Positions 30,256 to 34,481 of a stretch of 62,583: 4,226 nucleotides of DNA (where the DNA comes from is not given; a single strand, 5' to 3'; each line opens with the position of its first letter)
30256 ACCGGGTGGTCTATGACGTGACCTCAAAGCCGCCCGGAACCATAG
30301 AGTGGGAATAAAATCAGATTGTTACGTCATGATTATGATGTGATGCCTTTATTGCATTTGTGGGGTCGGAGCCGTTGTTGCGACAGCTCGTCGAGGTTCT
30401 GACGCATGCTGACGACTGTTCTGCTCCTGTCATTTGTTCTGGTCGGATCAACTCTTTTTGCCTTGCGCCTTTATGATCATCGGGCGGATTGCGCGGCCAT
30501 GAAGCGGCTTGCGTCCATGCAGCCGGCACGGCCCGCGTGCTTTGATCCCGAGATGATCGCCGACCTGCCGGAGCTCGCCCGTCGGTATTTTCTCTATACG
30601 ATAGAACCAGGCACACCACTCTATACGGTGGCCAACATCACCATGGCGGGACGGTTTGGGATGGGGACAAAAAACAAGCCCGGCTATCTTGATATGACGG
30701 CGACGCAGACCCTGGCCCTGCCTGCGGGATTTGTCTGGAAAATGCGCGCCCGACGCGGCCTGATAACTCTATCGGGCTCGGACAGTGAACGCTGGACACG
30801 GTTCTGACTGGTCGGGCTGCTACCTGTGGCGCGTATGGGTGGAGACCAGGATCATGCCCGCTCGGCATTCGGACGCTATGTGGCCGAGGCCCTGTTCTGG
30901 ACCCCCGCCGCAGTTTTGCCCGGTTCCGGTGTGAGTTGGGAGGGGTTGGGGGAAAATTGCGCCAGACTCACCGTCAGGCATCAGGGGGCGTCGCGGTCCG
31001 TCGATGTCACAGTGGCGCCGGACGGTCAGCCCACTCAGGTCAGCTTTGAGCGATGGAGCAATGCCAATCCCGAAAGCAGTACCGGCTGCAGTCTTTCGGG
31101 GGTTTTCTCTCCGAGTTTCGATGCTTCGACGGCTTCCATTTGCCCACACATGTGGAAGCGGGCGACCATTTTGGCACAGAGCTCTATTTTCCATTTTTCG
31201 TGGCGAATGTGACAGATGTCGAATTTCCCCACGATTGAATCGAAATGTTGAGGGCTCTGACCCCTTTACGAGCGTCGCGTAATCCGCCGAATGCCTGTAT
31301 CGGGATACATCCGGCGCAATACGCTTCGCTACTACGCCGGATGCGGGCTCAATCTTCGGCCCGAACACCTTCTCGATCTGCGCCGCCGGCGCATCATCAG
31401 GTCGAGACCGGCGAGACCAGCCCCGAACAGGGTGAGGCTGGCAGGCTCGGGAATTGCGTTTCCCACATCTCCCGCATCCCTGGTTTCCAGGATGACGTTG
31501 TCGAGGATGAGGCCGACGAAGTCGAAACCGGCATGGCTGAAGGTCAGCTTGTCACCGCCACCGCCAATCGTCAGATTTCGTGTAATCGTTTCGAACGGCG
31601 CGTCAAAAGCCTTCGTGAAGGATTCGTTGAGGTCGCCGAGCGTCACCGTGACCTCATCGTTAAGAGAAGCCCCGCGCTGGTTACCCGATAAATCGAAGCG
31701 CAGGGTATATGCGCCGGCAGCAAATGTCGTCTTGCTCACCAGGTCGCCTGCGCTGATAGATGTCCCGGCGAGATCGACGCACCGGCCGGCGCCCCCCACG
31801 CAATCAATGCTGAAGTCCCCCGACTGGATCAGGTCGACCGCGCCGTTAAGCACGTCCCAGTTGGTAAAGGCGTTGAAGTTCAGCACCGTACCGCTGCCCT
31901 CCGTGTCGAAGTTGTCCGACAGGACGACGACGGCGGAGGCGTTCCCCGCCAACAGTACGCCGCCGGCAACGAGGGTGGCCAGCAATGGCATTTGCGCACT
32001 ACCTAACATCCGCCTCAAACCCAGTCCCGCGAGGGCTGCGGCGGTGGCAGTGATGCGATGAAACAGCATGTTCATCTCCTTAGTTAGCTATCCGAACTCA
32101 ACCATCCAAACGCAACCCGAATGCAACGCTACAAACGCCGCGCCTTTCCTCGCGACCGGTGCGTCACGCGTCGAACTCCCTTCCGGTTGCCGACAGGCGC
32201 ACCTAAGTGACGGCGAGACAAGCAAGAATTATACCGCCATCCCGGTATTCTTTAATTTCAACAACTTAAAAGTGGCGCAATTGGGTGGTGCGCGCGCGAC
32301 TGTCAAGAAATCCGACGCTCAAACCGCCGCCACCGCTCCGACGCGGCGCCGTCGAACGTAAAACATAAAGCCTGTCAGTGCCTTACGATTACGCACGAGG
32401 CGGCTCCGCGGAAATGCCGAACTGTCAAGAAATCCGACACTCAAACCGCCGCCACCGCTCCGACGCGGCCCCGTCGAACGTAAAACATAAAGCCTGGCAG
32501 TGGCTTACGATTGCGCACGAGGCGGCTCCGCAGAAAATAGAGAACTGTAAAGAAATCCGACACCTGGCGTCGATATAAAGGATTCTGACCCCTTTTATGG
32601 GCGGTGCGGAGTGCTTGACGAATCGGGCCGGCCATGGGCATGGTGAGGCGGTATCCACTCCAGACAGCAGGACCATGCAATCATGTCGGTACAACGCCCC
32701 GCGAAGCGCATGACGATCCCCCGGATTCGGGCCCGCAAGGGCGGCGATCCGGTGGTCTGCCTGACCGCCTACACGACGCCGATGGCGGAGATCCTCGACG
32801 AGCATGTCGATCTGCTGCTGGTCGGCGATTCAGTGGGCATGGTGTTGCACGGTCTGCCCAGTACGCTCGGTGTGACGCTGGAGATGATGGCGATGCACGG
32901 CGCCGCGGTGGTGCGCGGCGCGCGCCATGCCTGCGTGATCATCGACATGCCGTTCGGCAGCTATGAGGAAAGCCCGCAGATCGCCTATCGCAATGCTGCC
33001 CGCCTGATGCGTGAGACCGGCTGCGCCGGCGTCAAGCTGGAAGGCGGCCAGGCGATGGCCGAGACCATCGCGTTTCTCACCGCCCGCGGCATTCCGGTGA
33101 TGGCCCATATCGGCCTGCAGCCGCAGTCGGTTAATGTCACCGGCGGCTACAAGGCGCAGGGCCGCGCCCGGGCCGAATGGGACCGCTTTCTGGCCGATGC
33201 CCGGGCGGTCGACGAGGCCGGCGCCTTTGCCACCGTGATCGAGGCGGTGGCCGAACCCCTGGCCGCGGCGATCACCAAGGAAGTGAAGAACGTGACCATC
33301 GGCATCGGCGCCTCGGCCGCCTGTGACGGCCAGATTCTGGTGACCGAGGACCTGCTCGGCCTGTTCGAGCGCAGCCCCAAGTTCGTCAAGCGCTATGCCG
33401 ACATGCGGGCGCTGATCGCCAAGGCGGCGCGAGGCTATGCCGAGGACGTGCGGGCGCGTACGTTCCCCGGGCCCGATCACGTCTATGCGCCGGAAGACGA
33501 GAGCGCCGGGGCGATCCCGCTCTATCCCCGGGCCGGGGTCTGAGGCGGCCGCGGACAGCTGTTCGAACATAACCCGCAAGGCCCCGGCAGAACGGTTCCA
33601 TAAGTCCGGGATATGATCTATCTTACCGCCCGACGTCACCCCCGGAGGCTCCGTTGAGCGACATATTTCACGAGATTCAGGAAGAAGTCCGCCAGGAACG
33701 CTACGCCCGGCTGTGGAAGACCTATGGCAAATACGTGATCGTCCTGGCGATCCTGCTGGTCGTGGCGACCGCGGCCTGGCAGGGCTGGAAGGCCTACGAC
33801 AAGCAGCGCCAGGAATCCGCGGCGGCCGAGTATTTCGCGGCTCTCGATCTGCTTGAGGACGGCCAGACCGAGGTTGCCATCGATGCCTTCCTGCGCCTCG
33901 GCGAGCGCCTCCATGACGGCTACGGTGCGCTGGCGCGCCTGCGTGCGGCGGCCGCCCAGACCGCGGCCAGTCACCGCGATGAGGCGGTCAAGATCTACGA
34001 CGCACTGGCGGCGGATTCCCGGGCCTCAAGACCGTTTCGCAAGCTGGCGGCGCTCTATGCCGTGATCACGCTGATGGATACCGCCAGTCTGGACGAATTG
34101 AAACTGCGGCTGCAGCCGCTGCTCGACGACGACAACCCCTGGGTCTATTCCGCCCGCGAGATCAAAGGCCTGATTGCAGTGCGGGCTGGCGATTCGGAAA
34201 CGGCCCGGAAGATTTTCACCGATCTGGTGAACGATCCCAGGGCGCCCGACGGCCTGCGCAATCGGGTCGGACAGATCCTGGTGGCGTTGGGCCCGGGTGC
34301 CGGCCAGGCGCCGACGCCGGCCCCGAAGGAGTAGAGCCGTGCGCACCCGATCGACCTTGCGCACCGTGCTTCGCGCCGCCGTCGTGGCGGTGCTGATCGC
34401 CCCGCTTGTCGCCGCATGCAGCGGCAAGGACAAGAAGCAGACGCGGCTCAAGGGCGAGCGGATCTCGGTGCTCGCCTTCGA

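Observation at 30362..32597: Candidate cassette array: one short motif sits at the borders of both cargo genes of the integrase-less guaA islet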

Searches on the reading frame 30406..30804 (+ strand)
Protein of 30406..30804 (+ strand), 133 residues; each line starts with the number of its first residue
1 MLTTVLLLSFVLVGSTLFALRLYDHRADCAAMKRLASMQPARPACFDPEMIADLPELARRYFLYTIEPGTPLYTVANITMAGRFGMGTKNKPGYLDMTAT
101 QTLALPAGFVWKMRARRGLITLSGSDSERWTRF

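Call 8: search_protein_families(library=pfam, proteins=[window:30406-30804:+], max_evalue=0.01)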
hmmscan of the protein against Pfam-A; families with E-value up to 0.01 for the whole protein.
window:30406-30804:+ (133 aa): 2 families
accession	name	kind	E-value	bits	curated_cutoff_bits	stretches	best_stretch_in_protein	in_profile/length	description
PF20181.5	DUF6544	-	9.7e-14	51.6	25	1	46-127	3-83/221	Family of unknown function (DUF6544)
PF21900.3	DUF6920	-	5.3e-09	36.4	27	1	53-126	2-75/222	Family of unknown function (DUF6920)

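Call 9: search_protein_families(library=ncbifam, proteins=[window:30406-30804:+], max_evalue=0.01)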
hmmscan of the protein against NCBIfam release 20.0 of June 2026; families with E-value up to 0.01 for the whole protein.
window:30406-30804:+ (133 aa): 0 families

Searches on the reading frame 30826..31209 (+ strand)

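Call 8: search_protein_families(library=pfam, proteins=[window:30826-31209:+], max_evalue=0.01)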
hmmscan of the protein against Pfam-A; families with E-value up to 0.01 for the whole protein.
window:30826-31209:+ (128 aa): 2 families
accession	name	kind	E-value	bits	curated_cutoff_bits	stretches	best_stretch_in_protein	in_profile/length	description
PF20181.5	DUF6544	-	2.3e-13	50.3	25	1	8-81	107-178/221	Family of unknown function (DUF6544)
PF21900.3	DUF6920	-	3.6e-11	43.5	27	1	7-82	100-173/222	Family of unknown function (DUF6920)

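Call 9: search_protein_families(library=ncbifam, proteins=[window:30826-31209:+], max_evalue=0.01)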
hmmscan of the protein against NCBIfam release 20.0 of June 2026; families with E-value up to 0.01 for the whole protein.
window:30826-31209:+ (128 aa): 0 families

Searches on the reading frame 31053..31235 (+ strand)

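Call 8: search_protein_families(library=pfam, proteins=[window:31053-31235:+], max_evalue=0.01)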
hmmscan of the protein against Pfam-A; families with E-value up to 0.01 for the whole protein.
window:31053-31235:+ (61 aa): 1 family
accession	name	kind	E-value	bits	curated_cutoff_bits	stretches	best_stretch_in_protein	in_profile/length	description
PF21900.3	DUF6920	-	0.00077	19.5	27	1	6-58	171-222/222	Family of unknown function (DUF6920)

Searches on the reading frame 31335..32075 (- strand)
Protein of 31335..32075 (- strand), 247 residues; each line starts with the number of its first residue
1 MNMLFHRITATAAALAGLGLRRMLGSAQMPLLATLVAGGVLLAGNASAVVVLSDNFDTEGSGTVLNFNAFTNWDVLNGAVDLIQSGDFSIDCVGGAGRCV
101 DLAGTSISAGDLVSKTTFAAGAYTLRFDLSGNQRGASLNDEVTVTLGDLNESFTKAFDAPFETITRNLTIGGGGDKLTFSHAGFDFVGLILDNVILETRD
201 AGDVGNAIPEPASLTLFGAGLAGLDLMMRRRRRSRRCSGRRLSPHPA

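Call 8: search_protein_families(library=pfam, proteins=[window:31335-32075:-], max_evalue=0.01)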
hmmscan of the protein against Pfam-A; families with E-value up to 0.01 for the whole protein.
window:31335-32075:- (247 aa): 1 family
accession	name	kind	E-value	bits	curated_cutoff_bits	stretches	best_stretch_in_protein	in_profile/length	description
PF07589.16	PEP-CTERM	-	3.9e-06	27.2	20.7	1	207-231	1-24/24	PEP-CTERM motif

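Call 9: search_protein_families(library=ncbifam, proteins=[window:31335-32075:-], max_evalue=0.01)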
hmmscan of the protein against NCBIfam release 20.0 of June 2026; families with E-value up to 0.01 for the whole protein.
window:31335-32075:- (247 aa): 11 families
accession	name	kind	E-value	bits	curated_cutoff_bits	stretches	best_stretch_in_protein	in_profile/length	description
TIGR04362.1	choice_anch_C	subfamily_domain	1.5e-10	41.5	120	1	68-194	26-155/157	choice-of-anchor C family protein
NF038125.1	PEP_CTERM_THxN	subfamily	1.3e-05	24.9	85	1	208-231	223-246/246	THxN family PEP-CTERM protein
NF041538.1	PEP_EDSA_1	subfamily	8.9e-05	22.3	100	1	203-231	279-307/307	EDSAP-1 family PEP-CTERM protein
NF033554.9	floc_PepA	equivalog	9.7e-05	22.3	80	1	104-232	156-261/261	flocculation-associated PEP-CTERM protein PepA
NF038120.1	PEP_CTERM_QFxxD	subfamily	0.00052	19.9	80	1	205-232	190-215/215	NF038120 family PEP-CTERM protein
NF041927.1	Xrt_dep_XDP1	equivalog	0.0012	18.9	125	1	204-231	216-241/242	exosortase-dependent surface protein XDP1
NF038129.1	PEP_NF038129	equivalog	0.0012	18.8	65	1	202-231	167-194/194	NF038129 family PEP-CTERM protein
NF038118.1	PEP_CTERM_CCXG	equivalog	0.0017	18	90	1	206-231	173-199/199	CCXG family PEP-CTERM protein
NF038124.1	PEP_CTERM_TLD_A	exception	0.006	16.2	100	0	207-232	210-235/235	PEP_CTERM-anchored TLD domain-containing protein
NF033947.0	PEP-cistern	hypoth_equivalog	0.0066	16.2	60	0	190-230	163-195/195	cistern family PEP-CTERM protein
TIGR02595.1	PEP_CTERM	domain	0.0081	16.9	16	1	208-233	1-22/24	PEP-CTERM sorting domain-containing protein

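Call 30: find_homologous_proteins(query=window:31335-32069:-)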
Query window:31335-32069:- (245 aa): 36 proteins with E <= 0.001 among 8000 candidates.
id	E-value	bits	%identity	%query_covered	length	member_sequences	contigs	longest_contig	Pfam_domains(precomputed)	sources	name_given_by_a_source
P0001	1.1e-152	524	100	100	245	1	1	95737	PF07589.17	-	-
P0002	2.5e-48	183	55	79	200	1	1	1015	PF07589.17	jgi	-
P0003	3.9e-42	162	56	59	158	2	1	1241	PF07589.17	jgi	jgi:hypothetical protein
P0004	1.3e-41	161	49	78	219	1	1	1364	-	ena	-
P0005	4.7e-40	156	51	80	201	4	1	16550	-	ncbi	-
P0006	1.7e-33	134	46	76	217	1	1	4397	-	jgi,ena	-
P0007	8.4e-30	122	44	78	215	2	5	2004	PF07589.17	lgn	-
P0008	1.0e-25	109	42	76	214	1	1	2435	-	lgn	-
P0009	1.4e-25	108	43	58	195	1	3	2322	-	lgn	-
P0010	1.3e-24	105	41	67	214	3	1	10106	PF07589.17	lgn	-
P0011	2.2e-24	104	41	67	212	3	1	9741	PF07589.17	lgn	-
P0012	5.7e-24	103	42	75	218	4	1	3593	PF07589.17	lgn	-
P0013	1.6e-23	101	43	64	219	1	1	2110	PF04862.19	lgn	-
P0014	1.6e-23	101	40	84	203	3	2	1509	-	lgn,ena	-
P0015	2.8e-23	101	39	76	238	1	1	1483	PF07589.17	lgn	-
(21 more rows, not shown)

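Call 31: find_encoding_contigs(protein=P0005, flank=5000, max_places=4)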
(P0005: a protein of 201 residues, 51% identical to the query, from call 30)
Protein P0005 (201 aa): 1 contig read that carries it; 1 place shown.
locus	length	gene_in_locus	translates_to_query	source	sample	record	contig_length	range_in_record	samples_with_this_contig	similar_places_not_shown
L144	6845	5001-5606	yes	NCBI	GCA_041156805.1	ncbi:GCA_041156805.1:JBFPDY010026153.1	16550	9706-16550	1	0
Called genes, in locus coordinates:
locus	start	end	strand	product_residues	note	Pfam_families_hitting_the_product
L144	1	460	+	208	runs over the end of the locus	PF01810:LysE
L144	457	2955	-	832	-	PF00015:MCPsignal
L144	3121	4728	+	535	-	PF01590:GAF, PF13185:GAF_2, PF00512:HisKA, PF02518:HATPase_c, PF00072:Response_reg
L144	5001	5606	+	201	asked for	-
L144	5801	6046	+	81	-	PF02195:ParB_N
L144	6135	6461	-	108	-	-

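Call 32: find_encoding_contigs(protein=P0001, flank=10000, max_places=6)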
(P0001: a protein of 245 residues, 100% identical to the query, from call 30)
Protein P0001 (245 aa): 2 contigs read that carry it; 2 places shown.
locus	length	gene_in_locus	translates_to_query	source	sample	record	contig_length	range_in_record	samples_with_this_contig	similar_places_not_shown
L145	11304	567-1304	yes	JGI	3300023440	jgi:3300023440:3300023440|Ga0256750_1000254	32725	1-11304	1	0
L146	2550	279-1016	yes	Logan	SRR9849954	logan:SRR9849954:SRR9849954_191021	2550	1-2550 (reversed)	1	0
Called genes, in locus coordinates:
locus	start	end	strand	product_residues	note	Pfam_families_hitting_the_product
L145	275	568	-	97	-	-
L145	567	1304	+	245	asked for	PF07589:PEP_exosort_dom (weak)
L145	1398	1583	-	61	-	-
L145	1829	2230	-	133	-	PF20181:DUF6544, PF21900:DUF6920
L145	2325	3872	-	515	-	PF00117:GATase, PF07722:Peptidase_C26, PF02540:NAD_synthase (weak), PF03054:tRNA_Me_trans (faint), PF00958:GMP_synt_C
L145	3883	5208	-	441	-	PF22458:RsmF-B_ferredox, PF05175:MTS (faint), PF01189:Methyltr_RsmB-F, PF13649:Methyltransf_25 (faint), PF13847:Methyltransf_31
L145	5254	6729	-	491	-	PF00478:IMPDH, PF00571:CBS, PF03060:NMO, PF00977:His_biosynth (faint), PF01070:FMN_dh, PF01645:Glu_synthase (weak)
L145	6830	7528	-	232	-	PF01728:FtsJ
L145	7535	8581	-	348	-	PF02541:Ppx-GppA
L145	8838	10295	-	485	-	PF07719:TPR_2 (faint), PF07721:TPR_4 (faint), PF13174:TPR_6 (faint), PF13424:TPR_12 (faint), PF13432:TPR_16, PF14559:TPR_19, PF00685:Sulfotransfer_1, PF13469:Sulfotransfer_3, +4 more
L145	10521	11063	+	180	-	PF03551:PadR, PF10400:Vir_act_alpha_C (weak)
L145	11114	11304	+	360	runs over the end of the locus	PF25917:BSH_RND, PF25973:BSH_CzcB (weak), PF25954:Beta-barrel_RND_2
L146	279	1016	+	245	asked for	PF07589:PEP_exosort_dom (weak)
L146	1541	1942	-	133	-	PF20181:DUF6544, PF21900:DUF6920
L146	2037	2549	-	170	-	?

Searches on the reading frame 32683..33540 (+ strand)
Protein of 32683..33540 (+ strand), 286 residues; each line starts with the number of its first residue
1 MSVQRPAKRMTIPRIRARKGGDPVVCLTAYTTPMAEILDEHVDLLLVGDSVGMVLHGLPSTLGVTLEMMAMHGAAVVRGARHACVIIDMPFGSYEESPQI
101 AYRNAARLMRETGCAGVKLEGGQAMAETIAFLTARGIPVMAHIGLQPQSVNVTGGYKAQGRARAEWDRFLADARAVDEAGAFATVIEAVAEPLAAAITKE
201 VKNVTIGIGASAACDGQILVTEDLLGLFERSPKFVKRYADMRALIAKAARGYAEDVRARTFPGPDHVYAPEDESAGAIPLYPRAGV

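Call 8: search_protein_families(library=pfam, proteins=[window:32683-33540:+], max_evalue=0.01)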
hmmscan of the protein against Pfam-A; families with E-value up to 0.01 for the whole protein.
window:32683-33540:+ (286 aa): 1 family
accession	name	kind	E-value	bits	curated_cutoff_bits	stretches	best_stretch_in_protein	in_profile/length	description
PF02548.21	Pantoate_transf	-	3.4e-102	341.7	28.7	1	9-263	1-258/259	Ketopantoate hydroxymethyltransferase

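Call 12: find_encoding_contigs(protein=window:32683-33540:+, flank=10000, max_places=10)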
Protein window:32683-33540:+ (286 aa): no gene with exactly this product is on record in the collection.

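Call 34: find_homologous_proteins(query=window:32683-33540:+, max_evalue=1e-60)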
Query window:32683-33540:+ (286 aa): 7992 proteins with E <= 1e-60 among 8000 candidates; the best 120 are listed.
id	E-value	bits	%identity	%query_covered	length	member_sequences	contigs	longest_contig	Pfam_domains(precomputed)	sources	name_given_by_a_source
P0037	5.9e-183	624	100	100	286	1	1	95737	PF02548.22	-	-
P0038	5.3e-162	555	91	97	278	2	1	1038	PF02548.22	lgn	-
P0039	2.8e-133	461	62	64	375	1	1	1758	PF02548.22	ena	-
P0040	4.2e-132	457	77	94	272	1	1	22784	PF02548.22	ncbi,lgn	ncbi:MAG: 3-methyl-2-oxobutanoate hydroxymethyltransferase [Sphingomonadales bacterium]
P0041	3.1e-123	428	62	72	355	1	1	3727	PF02548.22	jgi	jgi:3-methyl-2-oxobutanoate hydroxymethyltransferase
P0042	2.1e-122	426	72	94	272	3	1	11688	PF02548.22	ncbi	-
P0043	2.3e-119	416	71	95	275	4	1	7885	PF02548.22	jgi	jgi:3-methyl-2-oxobutanoate hydroxymethyltransferase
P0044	3.1e-119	415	69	95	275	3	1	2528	PF02548.22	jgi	jgi:3-methyl-2-oxobutanoate hydroxymethyltransferase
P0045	8.4e-119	414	69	94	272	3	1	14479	PF02548.22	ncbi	-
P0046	1.9e-118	413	68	95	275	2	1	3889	PF02548.22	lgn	-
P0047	2.2e-118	412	72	94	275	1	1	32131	PF02548.22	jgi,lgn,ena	-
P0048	2.4e-118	412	70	95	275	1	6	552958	PF02548.22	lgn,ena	-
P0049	4.6e-118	411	71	95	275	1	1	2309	PF02548.22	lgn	-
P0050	1.2e-117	410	68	96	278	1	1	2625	PF02548.22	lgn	-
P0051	7.0e-117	407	67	95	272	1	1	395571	PF02548.22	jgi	jgi:3-methyl-2-oxobutanoate hydroxymethyltransferase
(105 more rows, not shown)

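Call 35: find_encoding_contigs(protein=P0038, flank=5000, max_places=6)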
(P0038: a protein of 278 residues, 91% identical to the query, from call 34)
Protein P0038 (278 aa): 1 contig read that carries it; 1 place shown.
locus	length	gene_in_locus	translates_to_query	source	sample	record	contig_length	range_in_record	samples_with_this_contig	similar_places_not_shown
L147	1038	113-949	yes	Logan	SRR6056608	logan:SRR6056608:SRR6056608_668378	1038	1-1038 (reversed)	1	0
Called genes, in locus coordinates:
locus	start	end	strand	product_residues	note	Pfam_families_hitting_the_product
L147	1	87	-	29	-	?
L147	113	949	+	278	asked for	PF02548:Pantoate_transf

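Call 36: find_encoding_contigs(protein=P0040, flank=10000, max_places=4)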
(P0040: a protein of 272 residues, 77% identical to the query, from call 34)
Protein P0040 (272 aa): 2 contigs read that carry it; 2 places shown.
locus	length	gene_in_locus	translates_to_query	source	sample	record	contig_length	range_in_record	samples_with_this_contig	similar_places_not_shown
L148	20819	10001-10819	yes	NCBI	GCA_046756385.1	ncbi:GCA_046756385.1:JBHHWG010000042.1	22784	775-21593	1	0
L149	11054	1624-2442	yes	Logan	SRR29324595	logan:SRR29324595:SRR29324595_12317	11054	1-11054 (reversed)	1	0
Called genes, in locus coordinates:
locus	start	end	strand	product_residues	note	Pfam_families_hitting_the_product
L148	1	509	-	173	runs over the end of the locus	-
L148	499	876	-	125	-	PF24766:DUF7699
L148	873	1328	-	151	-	-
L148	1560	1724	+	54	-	-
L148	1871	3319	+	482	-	PF00515:TPR_1 (faint), PF12895:ANAPC3 (weak), PF13424:TPR_12 (weak), PF13414:TPR_11 (weak), PF13432:TPR_16 (weak), PF14559:TPR_19, PF00685:Sulfotransfer_1, PF13469:Sulfotransfer_3, +6 more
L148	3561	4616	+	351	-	PF02541:Ppx-GppA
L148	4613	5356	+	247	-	PF01728:FtsJ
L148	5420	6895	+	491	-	PF00478:IMPDH, PF00571:CBS, PF03060:NMO (weak), PF01070:FMN_dh (weak)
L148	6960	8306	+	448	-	PF22458:RsmF-B_ferredox, PF01189:Methyltr_RsmB-F, PF13847:Methyltransf_31 (faint)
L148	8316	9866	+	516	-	PF00117:GATase, PF07722:Peptidase_C26 (weak), PF02540:NAD_synthase (weak), PF00958:GMP_synt_C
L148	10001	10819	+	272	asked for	PF02548:Pantoate_transf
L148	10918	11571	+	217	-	PF09976:TPR_21, PF13174:TPR_6 (faint), PF14559:TPR_19 (faint)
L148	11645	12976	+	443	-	PF01011:PQQ (weak), PF25293:Beta-prop_EMC1_N (faint), PF13570:Beta-prop_ACSF4, PF07774:EMC1_C (faint), PF13360:PQQ_2, PF23727:Beta-prop_FAM234A_B (faint), PF13570:Beta-prop_ACSF4 (weak)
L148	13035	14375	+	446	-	PF00025:Arf (faint), PF01926:MMR_HSR1, PF02421:FeoB_N, PF00009:GTP_EFTU, PF01926:MMR_HSR1, PF02421:FeoB_N, PF04548:AIG1 (weak), PF14714:KH_dom-like, +4 more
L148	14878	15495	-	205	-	PF13590:DUF4136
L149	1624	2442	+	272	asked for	PF02548:Pantoate_transf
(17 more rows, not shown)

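Call 89: search_protein_families(library=pfam, proteins=[L157:776-1054:+, L157:48-449:-], max_evalue=0.001)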
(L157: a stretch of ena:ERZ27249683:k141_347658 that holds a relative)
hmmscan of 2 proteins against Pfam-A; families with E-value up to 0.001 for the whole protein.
L157:776-1054:+ (93 aa): 0 families

L157:48-449:- (134 aa): 3 families
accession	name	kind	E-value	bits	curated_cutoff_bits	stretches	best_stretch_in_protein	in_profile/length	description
PF12802.13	MarR_2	-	1.7e-11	44.5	27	1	37-96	2-61/61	MarR family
PF09339.16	HTH_IclR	-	1.1e-07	31.9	22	1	44-88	7-51/52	IclR helix-turn-helix domain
PF01047.28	MarR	-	1.1e-06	28.9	24.6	1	38-96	1-58/59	MarR family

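Call 90: search_protein_families(library=ncbifam, proteins=[L157:776-1054:+], max_evalue=0.01)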
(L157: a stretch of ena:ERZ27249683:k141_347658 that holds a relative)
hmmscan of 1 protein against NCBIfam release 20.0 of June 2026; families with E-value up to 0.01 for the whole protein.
L157:776-1054:+ (93 aa): 1 family
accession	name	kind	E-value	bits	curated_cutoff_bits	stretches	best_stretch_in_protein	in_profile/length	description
TIGR02683.1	upstrm_HI1419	hypoth_equivalog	5.6e-21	74.7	62.85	1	3-70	21-88/95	type II toxin-antitoxin system RelE/ParE family toxin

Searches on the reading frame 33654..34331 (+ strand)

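Call 89: search_protein_families(library=pfam, proteins=[L157:776-1054:+, L157:48-449:-], max_evalue=0.001)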
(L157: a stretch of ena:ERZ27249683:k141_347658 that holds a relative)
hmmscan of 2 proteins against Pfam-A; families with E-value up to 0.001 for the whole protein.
L157:776-1054:+ (93 aa): 0 families

L157:48-449:- (134 aa): 3 families
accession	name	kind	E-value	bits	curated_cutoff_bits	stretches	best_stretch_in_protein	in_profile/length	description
PF12802.13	MarR_2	-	1.7e-11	44.5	27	1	37-96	2-61/61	MarR family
PF09339.16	HTH_IclR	-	1.1e-07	31.9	22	1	44-88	7-51/52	IclR helix-turn-helix domain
PF01047.28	MarR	-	1.1e-06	28.9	24.6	1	38-96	1-58/59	MarR family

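Call 90: search_protein_families(library=ncbifam, proteins=[L157:776-1054:+], max_evalue=0.01)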
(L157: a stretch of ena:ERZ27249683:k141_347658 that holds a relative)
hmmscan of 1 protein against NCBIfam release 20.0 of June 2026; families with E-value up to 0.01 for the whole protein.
L157:776-1054:+ (93 aa): 1 family
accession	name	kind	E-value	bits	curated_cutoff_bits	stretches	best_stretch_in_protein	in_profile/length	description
TIGR02683.1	upstrm_HI1419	hypoth_equivalog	5.6e-21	74.7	62.85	1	3-70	21-88/95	type II toxin-antitoxin system RelE/ParE family toxin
